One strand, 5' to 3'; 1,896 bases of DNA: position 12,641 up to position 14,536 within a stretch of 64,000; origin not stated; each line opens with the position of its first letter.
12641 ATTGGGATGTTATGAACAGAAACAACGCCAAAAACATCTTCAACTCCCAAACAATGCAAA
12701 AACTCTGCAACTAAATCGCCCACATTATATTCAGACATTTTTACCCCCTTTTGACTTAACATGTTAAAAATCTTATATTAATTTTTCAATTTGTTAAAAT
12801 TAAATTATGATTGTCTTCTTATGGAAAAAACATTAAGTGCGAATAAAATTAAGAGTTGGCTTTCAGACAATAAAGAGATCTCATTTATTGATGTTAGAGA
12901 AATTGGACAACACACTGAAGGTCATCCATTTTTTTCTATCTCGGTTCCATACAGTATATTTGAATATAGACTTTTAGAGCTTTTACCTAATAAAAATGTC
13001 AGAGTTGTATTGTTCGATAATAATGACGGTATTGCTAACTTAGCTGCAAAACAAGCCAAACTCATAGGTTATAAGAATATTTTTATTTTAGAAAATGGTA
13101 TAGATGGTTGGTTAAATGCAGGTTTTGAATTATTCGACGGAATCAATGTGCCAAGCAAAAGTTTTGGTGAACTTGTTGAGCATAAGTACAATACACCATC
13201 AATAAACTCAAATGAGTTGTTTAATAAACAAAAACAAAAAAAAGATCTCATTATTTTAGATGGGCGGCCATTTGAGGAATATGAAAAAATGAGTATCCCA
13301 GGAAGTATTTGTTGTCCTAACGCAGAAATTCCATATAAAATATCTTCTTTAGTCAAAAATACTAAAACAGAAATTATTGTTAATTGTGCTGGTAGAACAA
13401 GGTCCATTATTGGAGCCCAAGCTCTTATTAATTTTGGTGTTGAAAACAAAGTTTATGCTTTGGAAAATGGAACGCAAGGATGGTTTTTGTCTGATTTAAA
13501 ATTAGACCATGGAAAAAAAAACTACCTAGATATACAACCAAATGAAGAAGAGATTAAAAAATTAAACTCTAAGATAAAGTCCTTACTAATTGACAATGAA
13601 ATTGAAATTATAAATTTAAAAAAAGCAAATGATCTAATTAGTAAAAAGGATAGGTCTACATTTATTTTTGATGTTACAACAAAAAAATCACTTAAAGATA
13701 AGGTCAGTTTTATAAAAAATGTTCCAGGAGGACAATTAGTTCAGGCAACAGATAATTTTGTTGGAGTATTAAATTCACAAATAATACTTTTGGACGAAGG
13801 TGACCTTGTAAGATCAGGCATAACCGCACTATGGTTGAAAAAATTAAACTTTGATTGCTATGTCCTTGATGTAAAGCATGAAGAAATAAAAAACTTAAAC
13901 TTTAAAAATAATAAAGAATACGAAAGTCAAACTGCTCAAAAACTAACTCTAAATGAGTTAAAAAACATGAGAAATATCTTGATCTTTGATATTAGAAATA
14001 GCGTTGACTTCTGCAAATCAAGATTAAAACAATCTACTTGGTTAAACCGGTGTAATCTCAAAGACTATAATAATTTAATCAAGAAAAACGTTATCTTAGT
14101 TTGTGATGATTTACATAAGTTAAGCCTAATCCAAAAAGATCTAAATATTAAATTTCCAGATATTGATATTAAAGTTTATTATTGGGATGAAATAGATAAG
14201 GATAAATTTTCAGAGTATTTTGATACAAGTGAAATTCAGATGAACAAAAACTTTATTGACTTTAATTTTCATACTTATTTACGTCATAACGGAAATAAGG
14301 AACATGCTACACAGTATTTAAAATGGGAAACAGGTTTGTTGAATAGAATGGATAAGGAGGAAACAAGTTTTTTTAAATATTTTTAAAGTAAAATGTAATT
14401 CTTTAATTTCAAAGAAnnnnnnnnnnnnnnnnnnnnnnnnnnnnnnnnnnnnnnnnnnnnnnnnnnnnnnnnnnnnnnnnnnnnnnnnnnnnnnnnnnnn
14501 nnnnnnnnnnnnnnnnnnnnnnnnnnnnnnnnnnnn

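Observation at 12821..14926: Atypical thiol-dioxygenase-like cupin convergent on a four-domain rhodanese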

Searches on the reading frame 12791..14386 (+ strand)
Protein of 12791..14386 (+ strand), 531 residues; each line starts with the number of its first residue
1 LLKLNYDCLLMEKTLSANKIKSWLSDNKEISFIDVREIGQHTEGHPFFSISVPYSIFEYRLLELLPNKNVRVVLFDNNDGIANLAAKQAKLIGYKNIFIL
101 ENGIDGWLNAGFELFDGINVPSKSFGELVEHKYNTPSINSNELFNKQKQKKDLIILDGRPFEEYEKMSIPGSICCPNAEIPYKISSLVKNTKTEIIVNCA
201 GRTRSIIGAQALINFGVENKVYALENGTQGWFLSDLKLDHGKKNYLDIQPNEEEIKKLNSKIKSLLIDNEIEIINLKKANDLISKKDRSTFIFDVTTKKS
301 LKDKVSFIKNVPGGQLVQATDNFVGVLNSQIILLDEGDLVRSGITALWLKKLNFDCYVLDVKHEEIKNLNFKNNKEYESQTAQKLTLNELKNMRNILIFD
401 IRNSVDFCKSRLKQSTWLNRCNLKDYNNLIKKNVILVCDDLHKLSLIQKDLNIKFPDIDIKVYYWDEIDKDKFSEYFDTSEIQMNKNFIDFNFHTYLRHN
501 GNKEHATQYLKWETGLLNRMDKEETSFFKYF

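Call 4: search_protein_families(library=pfam, proteins=[window:12791-14386:+], max_evalue=0.01)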
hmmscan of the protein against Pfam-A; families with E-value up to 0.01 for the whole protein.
window:12791-14386:+ (531 aa): 1 family
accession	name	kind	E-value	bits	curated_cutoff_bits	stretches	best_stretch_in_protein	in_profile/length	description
PF00581.25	Rhodanese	-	1e-29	103.4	22.2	2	142-231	3-99/102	Rhodanese-like domain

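Call 5: search_protein_families(library=ncbifam, proteins=[window:12791-14386:+], max_evalue=0.01)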
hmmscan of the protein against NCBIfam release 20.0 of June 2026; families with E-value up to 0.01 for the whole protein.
window:12791-14386:+ (531 aa): 9 families
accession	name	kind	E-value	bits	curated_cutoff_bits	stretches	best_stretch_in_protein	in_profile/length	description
NF006444.0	PRK08762.1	equivalog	5.8e-20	71.3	449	2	130-239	9-115/387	molybdopterin-synthase adenylyltransferase MoeB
NF045521.1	rhoda_near_glyco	subfamily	5.4e-13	49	145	1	132-235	11-112/144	rhodanese homology domain-containing protein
NF041203.1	rhodanese_LYCAU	equivalog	6.1e-13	48.6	115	1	132-235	17-120/126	rhodanese-related (seleno)protein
NF005902.0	PRK07878.1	equivalog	2.4e-07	30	647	1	137-231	288-381/392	adenylyltransferase/sulfurtransferase MoeZ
NF005646.0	PRK07411.1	equivalog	0.0001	21.5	633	1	131-220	277-370/390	molybdopterin-synthase adenylyltransferase MoeB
NF008557.0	PRK11493.1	equivalog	0.00013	21.2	250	0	31-163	51-179/281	3-mercaptopyruvate sulfurtransferase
TIGR03865.1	PQQ_CXXCW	subfamily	0.0003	20.7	128.05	0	72-114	119-162/167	PQQ-dependent catabolism-associated CXXCW motif protein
TIGR02981.1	phageshock_pspE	exception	0.00055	20.2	126.3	0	157-217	23-83/101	thiosulfate sulfurtransferase PspE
NF007627.0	PRK10287.1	equivalog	0.00064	19.9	102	0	157-218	25-86/104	thiosulfate sulfurtransferase PspE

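Call 31: search_solved_structures(query=window:12791-14386:+, max_evalue=0.001, show_alignments=2)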
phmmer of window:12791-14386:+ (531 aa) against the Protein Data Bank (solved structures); distinct sequences matched with E-value up to 0.001: 3.
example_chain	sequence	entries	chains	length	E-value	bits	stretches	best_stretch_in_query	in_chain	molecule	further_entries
1yt8_A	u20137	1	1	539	7e-76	259.1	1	19-427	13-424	thiosulfate sulfurtransferase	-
6mxv_A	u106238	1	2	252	2.7e-16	62.5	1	32-235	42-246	Rhodanese-like family protein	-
5hbq_A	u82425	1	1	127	0.00088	21.2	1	31-113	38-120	Inner membrane protein YgaP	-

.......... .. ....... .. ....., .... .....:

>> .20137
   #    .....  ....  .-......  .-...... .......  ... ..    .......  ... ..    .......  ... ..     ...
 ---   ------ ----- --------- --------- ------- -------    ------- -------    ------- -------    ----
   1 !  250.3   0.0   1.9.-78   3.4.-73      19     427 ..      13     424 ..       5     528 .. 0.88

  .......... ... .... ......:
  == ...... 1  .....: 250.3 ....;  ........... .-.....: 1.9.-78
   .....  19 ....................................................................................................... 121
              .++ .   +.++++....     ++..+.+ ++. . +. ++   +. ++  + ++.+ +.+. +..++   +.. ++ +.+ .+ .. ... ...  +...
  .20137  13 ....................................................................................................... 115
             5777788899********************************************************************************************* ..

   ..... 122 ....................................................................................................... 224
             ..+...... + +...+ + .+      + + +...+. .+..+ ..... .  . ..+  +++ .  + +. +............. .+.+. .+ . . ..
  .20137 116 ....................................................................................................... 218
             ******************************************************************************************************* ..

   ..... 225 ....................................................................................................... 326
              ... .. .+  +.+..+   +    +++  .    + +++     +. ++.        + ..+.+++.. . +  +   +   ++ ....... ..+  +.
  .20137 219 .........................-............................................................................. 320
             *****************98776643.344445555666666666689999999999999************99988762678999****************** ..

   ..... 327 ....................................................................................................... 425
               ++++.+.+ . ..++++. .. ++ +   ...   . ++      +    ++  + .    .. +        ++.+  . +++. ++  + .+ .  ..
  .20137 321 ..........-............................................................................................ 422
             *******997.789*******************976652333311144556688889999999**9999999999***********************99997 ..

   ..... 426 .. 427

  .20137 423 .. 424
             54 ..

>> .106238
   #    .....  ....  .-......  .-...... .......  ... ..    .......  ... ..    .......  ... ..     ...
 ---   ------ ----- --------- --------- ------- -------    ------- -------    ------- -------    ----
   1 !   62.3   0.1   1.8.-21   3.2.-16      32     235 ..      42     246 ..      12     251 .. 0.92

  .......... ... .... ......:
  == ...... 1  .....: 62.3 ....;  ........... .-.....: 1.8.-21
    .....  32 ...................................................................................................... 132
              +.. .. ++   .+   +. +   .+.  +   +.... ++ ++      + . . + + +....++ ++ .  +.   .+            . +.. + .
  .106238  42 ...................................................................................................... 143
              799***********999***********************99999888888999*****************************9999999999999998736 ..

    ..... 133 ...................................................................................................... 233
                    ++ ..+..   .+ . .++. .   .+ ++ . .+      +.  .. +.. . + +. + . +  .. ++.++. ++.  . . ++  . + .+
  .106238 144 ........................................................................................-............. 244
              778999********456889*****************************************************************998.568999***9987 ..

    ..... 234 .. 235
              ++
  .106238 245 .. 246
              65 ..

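Call 32: find_homologous_proteins(query=window:12821-14386:+)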
Query window:12821-14386:+ (521 aa): 7286 proteins with E <= 0.001 among 8000 candidates; the best 120 are listed.
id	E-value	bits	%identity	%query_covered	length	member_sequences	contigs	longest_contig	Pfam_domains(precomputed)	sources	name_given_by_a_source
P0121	0.0e+0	1163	100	100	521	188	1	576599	PF00581.26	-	-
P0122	0.0e+0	1066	91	100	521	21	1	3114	PF00581.26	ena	-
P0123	0.0e+0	1051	90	100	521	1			PF00581.26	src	-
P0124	9.8e-271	917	78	97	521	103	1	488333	PF00581.26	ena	-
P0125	4.4e-265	898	76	97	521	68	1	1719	PF00581.26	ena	-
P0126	6.3e-256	868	73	100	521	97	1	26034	PF00581.26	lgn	-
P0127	3.1e-214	731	63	100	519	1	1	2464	PF00581.26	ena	-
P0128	2.2e-213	728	62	100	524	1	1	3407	PF00581.26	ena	-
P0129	2.0e-212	725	63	100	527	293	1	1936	PF00581.26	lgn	-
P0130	2.9e-212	724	62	100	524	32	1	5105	PF00581.26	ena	-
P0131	3.1e-212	724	62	100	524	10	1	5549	PF00581.26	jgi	-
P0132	8.0e-212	723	62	99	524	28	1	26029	PF00581.26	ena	-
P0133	1.5e-211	722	62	100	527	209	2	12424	PF00581.26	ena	-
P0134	1.3e-207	709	61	100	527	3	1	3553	PF00581.26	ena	-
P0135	2.2e-207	708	59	100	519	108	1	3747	PF00581.26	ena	-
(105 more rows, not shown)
